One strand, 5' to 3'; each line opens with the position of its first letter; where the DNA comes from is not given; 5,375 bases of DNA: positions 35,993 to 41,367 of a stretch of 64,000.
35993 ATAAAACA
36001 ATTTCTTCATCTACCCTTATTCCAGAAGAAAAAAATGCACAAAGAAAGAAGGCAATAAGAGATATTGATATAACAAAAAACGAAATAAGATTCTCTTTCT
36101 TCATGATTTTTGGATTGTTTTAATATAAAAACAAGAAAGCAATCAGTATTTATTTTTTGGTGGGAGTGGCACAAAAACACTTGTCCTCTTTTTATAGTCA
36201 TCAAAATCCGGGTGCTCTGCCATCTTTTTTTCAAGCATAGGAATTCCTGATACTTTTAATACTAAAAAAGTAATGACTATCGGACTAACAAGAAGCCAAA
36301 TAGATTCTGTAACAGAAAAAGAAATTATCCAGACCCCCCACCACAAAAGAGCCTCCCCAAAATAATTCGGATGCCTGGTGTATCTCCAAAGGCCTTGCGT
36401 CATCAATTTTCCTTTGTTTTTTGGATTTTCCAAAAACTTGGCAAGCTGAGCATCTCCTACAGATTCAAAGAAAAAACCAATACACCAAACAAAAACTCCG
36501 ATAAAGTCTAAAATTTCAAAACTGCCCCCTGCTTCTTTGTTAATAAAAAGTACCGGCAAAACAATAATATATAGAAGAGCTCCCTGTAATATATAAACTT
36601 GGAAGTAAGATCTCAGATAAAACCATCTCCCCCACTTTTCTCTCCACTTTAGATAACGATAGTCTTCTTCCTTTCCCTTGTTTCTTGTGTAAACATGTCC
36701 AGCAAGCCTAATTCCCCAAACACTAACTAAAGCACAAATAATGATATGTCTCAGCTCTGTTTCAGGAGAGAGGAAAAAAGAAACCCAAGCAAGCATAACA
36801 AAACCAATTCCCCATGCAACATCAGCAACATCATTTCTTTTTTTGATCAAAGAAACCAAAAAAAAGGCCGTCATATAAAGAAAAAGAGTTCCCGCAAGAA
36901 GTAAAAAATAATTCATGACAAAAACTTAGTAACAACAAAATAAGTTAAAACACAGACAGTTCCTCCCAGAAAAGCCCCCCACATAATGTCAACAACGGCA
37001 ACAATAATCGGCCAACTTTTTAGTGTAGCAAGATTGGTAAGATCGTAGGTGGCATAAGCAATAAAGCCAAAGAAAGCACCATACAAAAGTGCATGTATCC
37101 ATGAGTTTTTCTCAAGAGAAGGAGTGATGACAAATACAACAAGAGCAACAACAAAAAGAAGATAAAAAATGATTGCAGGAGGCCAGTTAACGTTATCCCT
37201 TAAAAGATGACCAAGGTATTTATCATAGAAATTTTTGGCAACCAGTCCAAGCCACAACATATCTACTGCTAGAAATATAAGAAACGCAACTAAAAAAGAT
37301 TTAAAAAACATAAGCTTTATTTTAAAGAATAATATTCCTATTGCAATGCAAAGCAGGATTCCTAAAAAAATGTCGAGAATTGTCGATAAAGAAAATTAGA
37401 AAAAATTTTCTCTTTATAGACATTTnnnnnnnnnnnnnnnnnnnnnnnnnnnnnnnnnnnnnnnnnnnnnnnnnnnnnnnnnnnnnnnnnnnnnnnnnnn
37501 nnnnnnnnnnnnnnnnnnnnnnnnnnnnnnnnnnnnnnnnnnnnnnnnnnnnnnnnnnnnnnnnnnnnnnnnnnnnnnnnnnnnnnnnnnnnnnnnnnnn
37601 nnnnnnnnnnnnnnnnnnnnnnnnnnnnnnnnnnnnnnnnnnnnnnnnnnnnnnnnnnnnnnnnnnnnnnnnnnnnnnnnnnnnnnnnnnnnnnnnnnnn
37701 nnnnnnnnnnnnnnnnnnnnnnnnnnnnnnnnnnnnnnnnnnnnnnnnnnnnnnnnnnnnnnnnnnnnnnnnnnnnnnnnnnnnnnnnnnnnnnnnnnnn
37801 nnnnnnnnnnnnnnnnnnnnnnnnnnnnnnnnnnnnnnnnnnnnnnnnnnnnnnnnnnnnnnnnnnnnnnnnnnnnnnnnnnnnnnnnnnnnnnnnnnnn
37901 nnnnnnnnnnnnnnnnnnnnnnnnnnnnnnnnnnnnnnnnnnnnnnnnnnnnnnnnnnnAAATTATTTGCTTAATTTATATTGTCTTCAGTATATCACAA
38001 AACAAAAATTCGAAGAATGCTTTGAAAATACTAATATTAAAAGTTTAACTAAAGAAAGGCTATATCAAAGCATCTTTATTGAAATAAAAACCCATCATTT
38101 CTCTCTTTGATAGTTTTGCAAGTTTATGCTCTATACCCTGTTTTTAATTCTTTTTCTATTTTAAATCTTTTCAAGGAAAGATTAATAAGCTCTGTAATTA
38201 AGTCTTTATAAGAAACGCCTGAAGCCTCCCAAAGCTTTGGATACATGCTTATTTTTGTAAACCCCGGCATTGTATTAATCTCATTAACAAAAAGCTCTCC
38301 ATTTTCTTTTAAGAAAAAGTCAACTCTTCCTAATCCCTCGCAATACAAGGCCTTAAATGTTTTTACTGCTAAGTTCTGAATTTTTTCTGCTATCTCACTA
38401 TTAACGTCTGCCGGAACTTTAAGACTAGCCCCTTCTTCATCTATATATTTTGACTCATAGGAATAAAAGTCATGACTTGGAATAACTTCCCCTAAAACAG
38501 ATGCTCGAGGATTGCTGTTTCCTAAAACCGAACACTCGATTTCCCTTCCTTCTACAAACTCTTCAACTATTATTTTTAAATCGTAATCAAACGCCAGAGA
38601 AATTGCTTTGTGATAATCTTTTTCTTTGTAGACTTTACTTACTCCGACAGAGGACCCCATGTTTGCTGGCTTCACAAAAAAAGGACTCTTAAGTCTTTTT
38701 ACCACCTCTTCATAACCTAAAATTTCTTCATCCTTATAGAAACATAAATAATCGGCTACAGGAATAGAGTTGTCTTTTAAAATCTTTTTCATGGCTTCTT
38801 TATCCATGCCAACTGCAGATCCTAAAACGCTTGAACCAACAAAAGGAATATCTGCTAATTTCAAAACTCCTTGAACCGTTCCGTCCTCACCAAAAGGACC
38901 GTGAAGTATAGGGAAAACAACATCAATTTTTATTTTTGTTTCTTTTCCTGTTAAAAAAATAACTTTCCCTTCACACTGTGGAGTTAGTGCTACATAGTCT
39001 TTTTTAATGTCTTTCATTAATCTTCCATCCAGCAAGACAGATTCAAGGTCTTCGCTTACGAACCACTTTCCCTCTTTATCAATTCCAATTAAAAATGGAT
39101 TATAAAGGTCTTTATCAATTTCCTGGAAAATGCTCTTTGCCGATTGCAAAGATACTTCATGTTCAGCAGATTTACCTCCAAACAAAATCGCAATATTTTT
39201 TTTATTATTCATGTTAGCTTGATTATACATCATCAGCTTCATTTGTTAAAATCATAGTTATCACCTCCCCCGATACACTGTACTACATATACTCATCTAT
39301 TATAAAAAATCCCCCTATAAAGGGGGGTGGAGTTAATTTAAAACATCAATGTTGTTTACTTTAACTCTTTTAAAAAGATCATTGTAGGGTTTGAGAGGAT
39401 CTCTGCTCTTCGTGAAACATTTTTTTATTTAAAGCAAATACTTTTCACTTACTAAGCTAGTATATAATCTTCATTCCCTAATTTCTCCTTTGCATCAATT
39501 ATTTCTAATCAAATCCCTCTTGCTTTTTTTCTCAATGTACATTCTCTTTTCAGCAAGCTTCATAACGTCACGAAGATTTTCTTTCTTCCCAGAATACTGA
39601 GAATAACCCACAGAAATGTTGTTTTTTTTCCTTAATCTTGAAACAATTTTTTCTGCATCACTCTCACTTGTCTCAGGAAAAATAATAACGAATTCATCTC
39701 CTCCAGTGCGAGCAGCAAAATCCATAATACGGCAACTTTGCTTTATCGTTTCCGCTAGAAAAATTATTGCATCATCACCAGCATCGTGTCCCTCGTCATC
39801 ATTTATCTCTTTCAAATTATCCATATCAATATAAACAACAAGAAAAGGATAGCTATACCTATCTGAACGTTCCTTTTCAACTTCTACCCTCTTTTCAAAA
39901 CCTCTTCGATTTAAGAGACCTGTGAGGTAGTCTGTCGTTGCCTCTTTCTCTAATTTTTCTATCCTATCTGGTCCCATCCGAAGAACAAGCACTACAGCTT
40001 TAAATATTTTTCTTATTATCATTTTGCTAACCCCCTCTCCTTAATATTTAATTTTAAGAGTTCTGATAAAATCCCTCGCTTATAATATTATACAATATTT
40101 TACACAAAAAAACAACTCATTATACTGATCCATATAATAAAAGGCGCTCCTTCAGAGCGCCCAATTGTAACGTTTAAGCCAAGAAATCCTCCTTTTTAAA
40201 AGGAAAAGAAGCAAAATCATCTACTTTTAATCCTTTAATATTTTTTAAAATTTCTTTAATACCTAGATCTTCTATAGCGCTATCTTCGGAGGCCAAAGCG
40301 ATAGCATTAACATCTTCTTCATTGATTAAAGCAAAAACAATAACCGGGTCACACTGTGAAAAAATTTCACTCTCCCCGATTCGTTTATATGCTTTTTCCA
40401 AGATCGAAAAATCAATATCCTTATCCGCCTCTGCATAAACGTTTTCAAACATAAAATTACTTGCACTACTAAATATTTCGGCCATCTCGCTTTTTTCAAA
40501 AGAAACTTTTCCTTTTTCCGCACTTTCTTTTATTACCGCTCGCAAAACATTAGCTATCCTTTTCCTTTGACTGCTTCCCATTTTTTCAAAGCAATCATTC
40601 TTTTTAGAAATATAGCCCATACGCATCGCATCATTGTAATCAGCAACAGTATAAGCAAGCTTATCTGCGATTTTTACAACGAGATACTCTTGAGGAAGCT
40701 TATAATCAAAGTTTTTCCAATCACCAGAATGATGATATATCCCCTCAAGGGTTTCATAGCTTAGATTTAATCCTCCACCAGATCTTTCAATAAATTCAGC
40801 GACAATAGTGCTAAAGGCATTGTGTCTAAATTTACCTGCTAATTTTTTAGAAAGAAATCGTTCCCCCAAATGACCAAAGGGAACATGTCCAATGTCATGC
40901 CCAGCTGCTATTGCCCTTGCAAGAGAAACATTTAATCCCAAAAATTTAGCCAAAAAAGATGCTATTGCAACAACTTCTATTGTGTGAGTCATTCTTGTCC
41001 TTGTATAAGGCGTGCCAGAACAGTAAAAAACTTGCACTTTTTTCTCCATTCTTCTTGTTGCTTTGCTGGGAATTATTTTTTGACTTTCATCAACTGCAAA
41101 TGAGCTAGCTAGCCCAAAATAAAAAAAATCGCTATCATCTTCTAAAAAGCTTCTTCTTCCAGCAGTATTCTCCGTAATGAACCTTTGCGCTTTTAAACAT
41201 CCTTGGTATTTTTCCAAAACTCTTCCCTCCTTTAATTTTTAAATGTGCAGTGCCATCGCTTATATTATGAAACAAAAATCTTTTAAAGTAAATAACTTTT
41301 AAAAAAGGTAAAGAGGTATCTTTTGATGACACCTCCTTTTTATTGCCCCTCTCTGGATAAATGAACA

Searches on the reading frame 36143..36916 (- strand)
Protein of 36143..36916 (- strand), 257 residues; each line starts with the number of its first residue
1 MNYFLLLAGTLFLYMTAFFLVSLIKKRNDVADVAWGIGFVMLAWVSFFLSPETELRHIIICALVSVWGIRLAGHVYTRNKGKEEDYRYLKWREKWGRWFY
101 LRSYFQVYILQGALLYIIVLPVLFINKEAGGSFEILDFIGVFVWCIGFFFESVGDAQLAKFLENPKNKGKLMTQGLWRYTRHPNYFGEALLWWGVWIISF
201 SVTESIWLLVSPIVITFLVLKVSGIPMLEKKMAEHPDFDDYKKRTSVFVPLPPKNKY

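Call 101: search_protein_families(library=pfam, proteins=[window:36143-36916:-], max_evalue=0.0001)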
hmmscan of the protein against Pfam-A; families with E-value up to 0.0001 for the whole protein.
window:36143-36916:- (257 aa): 4 families
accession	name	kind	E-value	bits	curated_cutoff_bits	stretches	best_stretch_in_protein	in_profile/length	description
PF06966.17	DUF1295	-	4.4e-79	265.7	20.4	1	18-245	1-235/235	Protein of unknown function (DUF1295)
PF02544.21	Steroid_dh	-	3.4e-09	37.3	22.6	1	137-250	42-147/150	3-oxo-5-alpha-steroid 4-dehydrogenase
PF04191.18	PEMT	-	1.8e-08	35.2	25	1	131-229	16-99/105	Phospholipid methyltransferase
PF04140.19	ICMT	-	2e-05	25.4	24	0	167-218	31-81/95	Isoprenylcysteine carboxyl methyltransferase (ICMT) family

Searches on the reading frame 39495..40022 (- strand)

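Call 101: search_protein_families(library=pfam, proteins=[window:39495-40022:-], max_evalue=0.0001)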
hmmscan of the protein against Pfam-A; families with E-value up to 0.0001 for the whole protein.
window:39495-40022:- (175 aa): 1 family
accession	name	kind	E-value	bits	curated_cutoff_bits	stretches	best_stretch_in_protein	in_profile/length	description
PF00990.26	GGDEF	-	1e-33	116.9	23.8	1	28-170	1-160/161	Diguanylate cyclase, GGDEF domain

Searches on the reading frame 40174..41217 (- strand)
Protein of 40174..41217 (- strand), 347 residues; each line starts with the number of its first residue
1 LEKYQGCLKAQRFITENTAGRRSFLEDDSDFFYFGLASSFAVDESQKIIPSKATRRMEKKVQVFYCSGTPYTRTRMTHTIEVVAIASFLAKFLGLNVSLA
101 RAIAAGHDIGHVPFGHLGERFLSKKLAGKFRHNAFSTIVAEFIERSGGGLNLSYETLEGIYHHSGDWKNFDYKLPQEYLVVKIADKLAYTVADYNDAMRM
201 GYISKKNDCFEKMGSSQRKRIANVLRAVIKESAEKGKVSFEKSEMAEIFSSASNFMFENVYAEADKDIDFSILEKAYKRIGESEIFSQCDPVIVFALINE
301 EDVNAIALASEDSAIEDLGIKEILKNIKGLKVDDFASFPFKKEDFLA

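Call 102: search_protein_families(library=pfam, proteins=[window:40174-41217:-], max_evalue=0.0001)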
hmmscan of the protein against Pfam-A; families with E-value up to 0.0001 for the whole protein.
window:40174-41217:- (347 aa): 1 family
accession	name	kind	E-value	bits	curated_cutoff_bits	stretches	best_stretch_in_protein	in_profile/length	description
PF01966.28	HD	-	2.8e-13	50.6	22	1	76-188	2-114/116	HD domain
